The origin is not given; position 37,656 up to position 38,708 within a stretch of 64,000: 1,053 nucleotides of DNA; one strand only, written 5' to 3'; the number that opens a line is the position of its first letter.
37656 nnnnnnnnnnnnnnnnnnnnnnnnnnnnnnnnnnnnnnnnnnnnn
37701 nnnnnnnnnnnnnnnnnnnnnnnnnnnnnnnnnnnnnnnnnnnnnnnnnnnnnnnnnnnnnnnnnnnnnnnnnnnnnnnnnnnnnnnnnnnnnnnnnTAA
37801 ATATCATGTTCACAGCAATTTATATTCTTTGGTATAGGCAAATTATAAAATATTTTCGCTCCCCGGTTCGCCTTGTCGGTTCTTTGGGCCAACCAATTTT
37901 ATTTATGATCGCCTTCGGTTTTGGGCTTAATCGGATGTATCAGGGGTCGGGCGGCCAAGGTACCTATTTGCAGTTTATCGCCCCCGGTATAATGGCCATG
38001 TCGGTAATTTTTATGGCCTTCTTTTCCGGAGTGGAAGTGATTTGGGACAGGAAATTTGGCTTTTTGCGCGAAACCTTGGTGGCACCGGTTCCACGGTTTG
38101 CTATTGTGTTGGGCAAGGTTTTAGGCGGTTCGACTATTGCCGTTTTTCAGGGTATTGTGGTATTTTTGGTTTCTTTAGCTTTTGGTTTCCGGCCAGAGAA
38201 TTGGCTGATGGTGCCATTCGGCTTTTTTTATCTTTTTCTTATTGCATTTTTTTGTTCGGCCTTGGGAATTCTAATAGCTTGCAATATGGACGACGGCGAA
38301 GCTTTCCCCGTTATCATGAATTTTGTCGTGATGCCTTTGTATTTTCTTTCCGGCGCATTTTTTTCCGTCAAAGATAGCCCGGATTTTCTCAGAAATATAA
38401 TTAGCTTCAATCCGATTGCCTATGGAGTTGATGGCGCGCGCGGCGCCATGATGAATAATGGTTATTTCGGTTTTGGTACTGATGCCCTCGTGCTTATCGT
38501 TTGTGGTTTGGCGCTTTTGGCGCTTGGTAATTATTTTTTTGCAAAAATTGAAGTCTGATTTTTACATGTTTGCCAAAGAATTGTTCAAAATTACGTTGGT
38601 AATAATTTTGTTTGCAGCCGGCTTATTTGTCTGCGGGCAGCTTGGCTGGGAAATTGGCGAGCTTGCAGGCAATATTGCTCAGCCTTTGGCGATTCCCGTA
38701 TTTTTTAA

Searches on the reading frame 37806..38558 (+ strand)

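Call 12: search_protein_families(library=ncbifam, proteins=[window:37806-38558:+], max_evalue=0.01)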
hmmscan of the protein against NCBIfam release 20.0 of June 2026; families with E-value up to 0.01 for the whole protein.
window:37806-38558:+ (250 aa): 10 families
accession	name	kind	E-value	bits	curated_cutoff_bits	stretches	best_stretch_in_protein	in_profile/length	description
TIGR01247.1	drrB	subfamily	5.6e-51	173.5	223.05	1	11-239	1-230/236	daunorubicin resistance ABC transporter membrane protein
TIGR03861.1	phenyl_ABC_PedC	subfamily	6.2e-28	98.1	241.35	1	8-233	7-235/253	alcohol ABC transporter, permease protein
NF011648.0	PRK15066.1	subfamily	5.6e-24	85.1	225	1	3-245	8-249/257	ABC transporter permease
TIGR01291.1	nodJ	subfamily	8.4e-16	58.3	206.65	1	9-226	11-228/253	ABC-2 type transporter, NodJ family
TIGR00025.1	Mtu_efflux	paralog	4.7e-14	52.5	146.9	1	28-223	5-208/238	ABC transporter efflux protein, DrrB family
TIGR01248.1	drrC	subfamily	2.6e-09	37.4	165.65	1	68-211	2-145/152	daunorubicin resistance protein C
TIGR03062.1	pip_yhgE_Cterm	subfamily_domain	6.7e-09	35.7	102.2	1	70-244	32-202/208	YhgE/Pip family protein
NF038293.1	permease_SagH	equivalog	2.2e-07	30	450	1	62-206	184-328/370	SagH family ABC transporter permease subunit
TIGR00955.1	3a01204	subfamily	5.7e-05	21.9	736.35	1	2-209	340-545/617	pigment precursor permease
NF050053.1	CapPschTportKpsM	equivalog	0.0009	19.3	300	1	118-245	121-249/257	capsule polysaccharide transporter KpsM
